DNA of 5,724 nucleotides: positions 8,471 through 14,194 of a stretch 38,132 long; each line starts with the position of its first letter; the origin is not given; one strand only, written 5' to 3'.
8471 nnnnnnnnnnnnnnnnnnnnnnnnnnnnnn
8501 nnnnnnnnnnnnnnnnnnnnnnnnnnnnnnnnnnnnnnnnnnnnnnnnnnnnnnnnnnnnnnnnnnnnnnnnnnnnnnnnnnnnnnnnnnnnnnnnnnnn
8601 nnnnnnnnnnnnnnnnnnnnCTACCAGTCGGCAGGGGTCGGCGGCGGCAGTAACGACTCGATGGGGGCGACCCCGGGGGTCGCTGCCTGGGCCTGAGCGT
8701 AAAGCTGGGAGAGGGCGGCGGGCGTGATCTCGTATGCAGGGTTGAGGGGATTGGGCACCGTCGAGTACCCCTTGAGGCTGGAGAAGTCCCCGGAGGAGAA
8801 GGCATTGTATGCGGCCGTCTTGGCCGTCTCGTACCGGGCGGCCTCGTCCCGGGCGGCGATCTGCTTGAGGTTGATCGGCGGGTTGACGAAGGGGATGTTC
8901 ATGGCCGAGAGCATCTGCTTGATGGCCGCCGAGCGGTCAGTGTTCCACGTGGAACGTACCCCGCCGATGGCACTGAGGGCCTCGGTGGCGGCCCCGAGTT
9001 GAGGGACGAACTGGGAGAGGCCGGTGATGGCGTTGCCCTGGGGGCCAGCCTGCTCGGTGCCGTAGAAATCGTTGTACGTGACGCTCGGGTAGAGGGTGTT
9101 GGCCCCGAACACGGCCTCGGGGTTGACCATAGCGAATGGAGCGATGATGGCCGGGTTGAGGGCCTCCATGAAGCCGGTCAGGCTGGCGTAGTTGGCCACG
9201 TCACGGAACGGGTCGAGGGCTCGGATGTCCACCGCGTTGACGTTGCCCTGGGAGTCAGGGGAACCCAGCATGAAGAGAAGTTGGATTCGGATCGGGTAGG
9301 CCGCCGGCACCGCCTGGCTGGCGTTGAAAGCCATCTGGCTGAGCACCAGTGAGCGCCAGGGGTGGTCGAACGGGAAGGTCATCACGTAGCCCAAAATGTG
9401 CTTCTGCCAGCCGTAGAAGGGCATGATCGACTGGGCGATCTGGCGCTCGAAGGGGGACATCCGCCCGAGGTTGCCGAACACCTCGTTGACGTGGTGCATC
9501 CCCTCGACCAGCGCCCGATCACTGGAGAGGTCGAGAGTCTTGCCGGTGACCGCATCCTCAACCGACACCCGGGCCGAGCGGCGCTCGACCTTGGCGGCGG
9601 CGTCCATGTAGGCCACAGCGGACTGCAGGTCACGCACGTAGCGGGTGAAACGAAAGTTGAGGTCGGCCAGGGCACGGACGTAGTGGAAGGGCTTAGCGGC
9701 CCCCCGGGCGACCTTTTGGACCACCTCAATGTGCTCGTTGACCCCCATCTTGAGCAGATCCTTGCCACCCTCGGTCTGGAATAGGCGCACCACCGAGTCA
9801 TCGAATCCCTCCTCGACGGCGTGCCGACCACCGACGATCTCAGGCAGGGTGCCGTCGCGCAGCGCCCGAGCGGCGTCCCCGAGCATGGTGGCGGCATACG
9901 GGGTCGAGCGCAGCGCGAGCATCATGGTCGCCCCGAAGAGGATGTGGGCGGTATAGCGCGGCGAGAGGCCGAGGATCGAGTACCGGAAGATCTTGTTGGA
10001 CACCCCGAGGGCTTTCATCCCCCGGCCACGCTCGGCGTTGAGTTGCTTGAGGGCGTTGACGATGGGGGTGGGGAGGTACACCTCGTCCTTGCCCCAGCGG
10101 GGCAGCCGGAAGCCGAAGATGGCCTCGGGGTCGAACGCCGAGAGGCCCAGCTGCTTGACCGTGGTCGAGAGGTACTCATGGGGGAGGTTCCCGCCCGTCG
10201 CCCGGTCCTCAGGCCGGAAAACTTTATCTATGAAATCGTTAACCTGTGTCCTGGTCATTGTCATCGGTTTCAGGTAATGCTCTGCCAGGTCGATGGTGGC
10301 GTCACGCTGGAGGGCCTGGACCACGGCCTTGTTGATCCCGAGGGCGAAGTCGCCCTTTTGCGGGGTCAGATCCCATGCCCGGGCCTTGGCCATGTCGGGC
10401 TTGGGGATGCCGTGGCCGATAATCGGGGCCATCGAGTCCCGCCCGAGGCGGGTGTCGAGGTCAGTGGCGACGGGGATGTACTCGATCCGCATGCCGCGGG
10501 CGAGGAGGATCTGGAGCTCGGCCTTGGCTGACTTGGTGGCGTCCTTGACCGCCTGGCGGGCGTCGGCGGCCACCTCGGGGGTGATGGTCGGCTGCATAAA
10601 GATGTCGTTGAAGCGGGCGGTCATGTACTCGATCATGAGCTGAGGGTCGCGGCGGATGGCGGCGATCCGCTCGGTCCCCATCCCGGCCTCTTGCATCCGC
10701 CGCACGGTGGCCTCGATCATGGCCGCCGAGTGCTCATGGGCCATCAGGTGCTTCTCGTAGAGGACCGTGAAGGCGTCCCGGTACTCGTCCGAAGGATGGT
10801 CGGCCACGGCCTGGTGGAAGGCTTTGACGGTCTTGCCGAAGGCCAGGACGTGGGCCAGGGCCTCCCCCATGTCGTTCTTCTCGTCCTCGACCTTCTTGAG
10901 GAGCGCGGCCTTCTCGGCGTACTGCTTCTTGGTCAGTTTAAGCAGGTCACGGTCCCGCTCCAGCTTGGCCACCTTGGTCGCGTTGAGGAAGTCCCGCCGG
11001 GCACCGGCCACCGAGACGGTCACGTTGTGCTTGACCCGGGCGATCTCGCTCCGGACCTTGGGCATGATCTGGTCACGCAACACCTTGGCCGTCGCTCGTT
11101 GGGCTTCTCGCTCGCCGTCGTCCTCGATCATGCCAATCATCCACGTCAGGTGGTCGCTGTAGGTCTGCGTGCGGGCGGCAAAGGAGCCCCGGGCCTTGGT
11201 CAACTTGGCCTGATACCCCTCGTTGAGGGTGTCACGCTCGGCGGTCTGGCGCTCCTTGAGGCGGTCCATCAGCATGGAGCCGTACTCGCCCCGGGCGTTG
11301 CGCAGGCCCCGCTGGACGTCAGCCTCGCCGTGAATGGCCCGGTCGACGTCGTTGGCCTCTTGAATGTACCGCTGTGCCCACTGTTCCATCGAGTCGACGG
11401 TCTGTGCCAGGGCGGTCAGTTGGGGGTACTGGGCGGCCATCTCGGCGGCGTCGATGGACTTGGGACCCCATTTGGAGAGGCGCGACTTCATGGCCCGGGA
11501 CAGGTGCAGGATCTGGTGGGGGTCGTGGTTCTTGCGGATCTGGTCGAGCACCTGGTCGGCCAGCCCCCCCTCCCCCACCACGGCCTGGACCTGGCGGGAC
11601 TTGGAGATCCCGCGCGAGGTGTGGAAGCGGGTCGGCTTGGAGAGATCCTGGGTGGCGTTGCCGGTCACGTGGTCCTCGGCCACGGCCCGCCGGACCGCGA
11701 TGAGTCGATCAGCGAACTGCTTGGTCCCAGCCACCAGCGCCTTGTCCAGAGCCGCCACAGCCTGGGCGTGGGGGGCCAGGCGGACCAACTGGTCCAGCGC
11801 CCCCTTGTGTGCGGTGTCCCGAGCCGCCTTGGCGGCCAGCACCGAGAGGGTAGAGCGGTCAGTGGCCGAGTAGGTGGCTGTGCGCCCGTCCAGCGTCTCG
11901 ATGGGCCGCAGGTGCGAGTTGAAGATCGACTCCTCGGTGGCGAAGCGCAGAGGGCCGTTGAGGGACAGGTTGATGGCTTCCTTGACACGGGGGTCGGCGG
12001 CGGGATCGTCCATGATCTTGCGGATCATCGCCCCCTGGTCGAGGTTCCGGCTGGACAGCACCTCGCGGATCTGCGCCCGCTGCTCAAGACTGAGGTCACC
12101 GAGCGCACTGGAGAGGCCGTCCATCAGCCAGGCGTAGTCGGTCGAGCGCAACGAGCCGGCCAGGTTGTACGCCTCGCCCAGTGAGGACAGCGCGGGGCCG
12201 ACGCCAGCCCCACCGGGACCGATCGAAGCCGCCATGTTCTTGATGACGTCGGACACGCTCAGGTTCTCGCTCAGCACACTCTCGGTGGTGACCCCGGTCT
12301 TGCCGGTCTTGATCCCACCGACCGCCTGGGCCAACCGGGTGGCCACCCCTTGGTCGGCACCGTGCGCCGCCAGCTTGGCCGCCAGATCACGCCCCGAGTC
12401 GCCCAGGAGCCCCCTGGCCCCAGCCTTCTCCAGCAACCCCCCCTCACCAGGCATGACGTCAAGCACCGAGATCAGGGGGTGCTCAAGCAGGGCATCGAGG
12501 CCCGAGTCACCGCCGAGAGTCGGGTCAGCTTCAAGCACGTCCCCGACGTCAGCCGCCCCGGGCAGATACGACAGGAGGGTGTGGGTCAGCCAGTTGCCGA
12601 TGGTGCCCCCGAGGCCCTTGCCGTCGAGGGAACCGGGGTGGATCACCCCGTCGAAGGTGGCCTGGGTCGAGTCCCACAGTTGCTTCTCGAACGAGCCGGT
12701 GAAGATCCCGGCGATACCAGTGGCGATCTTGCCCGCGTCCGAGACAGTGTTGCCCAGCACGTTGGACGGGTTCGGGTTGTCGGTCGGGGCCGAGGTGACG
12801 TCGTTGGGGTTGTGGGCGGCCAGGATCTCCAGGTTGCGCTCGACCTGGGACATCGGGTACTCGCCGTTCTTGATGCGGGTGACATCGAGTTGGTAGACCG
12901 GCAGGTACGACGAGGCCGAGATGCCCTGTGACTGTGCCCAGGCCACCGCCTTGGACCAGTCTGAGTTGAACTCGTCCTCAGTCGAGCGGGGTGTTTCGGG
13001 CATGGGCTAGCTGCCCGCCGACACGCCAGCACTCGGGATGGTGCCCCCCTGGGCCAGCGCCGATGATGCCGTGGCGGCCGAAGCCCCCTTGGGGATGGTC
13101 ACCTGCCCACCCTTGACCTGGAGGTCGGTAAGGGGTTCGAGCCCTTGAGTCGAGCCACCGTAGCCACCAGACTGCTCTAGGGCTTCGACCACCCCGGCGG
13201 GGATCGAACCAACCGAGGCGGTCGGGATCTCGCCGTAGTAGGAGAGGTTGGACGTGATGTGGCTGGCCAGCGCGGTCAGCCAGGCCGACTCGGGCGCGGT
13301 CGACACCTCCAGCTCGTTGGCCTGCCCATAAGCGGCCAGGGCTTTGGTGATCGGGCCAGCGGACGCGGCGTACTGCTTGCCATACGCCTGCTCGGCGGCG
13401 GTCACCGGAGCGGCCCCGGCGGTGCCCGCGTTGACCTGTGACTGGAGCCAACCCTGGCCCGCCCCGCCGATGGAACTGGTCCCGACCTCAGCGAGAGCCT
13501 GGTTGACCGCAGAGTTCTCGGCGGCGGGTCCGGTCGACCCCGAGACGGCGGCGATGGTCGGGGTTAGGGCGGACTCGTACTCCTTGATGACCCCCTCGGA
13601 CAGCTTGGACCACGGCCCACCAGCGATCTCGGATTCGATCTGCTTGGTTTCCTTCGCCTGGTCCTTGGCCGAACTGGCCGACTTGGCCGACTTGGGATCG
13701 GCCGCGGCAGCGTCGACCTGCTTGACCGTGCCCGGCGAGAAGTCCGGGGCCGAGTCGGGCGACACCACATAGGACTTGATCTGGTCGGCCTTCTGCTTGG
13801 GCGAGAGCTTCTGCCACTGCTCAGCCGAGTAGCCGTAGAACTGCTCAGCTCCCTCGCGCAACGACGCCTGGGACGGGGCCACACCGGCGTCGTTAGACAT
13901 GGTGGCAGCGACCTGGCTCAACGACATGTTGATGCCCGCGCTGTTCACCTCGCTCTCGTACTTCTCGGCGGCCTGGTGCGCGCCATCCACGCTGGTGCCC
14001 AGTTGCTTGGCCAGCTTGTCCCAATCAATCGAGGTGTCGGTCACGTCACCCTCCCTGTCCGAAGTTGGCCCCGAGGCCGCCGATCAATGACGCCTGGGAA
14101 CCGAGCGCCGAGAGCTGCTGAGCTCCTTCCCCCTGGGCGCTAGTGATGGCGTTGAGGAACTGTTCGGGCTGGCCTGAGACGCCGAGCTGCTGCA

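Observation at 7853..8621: Autonomous RHH + 178-aa two-gene cassette between the ejection-protein and fibre genes (the position of P22 immI)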

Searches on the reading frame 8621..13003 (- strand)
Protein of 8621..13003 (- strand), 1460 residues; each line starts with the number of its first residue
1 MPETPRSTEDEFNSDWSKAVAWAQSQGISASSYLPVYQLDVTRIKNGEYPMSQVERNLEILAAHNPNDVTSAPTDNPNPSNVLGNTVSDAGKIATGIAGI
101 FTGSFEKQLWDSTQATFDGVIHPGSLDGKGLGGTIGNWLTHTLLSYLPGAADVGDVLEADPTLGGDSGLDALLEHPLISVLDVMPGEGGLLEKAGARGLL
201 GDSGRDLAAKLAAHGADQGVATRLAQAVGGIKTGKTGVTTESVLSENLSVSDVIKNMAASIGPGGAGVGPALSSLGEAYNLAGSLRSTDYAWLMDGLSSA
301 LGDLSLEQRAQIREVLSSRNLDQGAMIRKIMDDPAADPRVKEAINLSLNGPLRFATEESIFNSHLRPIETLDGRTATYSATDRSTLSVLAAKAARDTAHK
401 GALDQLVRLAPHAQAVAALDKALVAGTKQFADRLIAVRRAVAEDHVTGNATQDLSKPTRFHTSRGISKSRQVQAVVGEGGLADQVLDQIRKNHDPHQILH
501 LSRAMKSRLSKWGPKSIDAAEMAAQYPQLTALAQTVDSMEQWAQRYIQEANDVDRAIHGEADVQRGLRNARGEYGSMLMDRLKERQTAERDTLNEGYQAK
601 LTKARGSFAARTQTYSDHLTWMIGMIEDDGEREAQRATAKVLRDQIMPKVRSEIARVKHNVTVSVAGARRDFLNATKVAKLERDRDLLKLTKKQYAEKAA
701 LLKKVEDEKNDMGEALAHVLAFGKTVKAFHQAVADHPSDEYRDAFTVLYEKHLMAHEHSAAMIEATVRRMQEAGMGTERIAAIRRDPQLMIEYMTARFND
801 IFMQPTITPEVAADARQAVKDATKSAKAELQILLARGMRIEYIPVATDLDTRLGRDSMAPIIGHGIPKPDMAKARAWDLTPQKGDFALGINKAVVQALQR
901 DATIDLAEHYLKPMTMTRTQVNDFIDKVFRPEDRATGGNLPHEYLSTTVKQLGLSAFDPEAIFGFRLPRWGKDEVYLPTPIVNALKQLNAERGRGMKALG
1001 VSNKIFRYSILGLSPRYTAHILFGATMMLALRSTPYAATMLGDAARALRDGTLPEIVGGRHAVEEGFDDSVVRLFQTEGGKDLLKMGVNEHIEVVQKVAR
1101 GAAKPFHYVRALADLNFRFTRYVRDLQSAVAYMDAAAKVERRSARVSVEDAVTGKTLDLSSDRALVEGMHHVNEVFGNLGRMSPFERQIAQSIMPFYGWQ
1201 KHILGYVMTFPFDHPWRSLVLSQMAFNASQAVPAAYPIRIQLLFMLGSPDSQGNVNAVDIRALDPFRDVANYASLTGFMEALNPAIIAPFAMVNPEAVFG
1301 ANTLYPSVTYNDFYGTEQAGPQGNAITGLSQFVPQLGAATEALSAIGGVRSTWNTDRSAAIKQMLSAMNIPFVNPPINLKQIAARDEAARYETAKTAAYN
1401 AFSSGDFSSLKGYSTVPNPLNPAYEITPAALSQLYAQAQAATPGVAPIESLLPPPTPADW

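Call 6: search_protein_families(library=pfam, proteins=[window:8621-13003:-], max_evalue=0.1)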
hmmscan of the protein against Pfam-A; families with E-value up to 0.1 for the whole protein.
window:8621-13003:- (1460 aa): 0 families

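Call 7: search_protein_families(library=phrogs, proteins=[window:8621-13003:-], max_evalue=0.1)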
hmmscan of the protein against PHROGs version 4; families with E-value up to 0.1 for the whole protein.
window:8621-13003:- (1460 aa): 0 families

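Call 22: find_related_loci(query=window:8621-13003:-, collection=viral_contigs, flank=10000)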
Query window:8621-13003:- (1460 aa) in viral_contigs; peptide patterns used: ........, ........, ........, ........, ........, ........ (x = any residue, [..] = any of these).
5 stretches matched a pattern; 4 encode a relative of the query (tblastn E <= 1e-3); 4 distinct loci.
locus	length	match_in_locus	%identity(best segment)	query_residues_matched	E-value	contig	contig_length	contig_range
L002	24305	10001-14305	62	5-1460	0e+0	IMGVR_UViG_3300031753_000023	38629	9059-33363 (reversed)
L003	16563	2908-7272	40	6-1460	0e+0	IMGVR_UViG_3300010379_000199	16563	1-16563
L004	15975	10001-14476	43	1-1460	0e+0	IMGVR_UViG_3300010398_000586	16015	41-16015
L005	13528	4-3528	50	271-1451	0e+0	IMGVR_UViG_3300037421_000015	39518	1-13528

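Call 71: search_protein_families(library=ncbifam, proteins=[L002:14551-14829:+, L004:14473-14988:+, L003:7295-7519:+, L005:3597-3839:+], max_evalue=1)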
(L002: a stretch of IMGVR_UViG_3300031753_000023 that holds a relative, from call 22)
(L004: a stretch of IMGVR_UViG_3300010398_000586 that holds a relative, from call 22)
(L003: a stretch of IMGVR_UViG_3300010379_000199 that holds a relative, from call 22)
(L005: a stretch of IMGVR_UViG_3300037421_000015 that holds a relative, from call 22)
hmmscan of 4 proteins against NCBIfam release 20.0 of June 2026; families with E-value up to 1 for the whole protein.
L002:14551-14829:+ (92 aa): 2 families
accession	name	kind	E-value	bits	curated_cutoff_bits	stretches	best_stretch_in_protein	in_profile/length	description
NF008178.0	PRK10926.1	equivalog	0.051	12.8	390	1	39-77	32-70/248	ferredoxin--NADP(+) reductase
NF011528.0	PRK14968.1-2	equivalog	0.12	11.8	171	1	19-49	53-83/205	putative methyltransferase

L004:14473-14988:+ (171 aa): 0 families

L003:7295-7519:+ (74 aa): 0 families

L005:3597-3839:+ (80 aa): 1 family
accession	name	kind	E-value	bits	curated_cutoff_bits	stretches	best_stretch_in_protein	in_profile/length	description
NF000473.1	vanY_BG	exception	0.14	11.5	400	1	17-75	151-206/274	VanY-B/VanY-G family D-Ala-D-Ala carboxypeptidase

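Call 72: search_protein_families(library=padloc, proteins=[L002:14551-14829:+, L003:7295-7519:+, L005:3597-3839:+], max_evalue=1)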
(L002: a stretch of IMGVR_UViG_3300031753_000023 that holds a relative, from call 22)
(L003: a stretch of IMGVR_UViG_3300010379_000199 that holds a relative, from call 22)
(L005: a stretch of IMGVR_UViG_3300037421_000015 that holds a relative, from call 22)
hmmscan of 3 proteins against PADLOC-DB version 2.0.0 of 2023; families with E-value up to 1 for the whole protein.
L002:14551-14829:+ (92 aa): 0 families

L003:7295-7519:+ (74 aa): 0 families

L005:3597-3839:+ (80 aa): 0 families

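Call 111: search_dna_similar(query=window:8621-13003:-, collection=phages, mode=protein, max_evalue=0.001, max_rows=10)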
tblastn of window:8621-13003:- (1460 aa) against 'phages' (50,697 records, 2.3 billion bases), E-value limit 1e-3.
No match.

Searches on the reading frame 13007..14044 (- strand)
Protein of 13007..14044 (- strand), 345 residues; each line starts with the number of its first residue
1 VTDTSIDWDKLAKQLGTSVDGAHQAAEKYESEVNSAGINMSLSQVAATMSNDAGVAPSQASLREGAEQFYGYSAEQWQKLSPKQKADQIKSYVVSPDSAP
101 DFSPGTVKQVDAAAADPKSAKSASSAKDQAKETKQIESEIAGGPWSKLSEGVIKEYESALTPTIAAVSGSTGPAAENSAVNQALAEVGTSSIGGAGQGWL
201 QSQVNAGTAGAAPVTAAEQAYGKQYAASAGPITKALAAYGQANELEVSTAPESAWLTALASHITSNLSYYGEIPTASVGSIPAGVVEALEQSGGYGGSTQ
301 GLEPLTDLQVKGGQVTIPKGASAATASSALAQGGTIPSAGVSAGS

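Call 6: search_protein_families(library=pfam, proteins=[window:13007-14044:-], max_evalue=0.1)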
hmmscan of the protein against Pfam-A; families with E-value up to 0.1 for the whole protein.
window:13007-14044:- (345 aa): 1 family
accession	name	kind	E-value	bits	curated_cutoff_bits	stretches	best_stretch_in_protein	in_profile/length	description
PF22980.2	Myb_DNA-bind_8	-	0.065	13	27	0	2-21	16-36/50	Myb-like DNA-binding domain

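Call 7: search_protein_families(library=phrogs, proteins=[window:13007-14044:-], max_evalue=0.1)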
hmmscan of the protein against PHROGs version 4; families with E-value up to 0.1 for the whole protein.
window:13007-14044:- (345 aa): 0 families
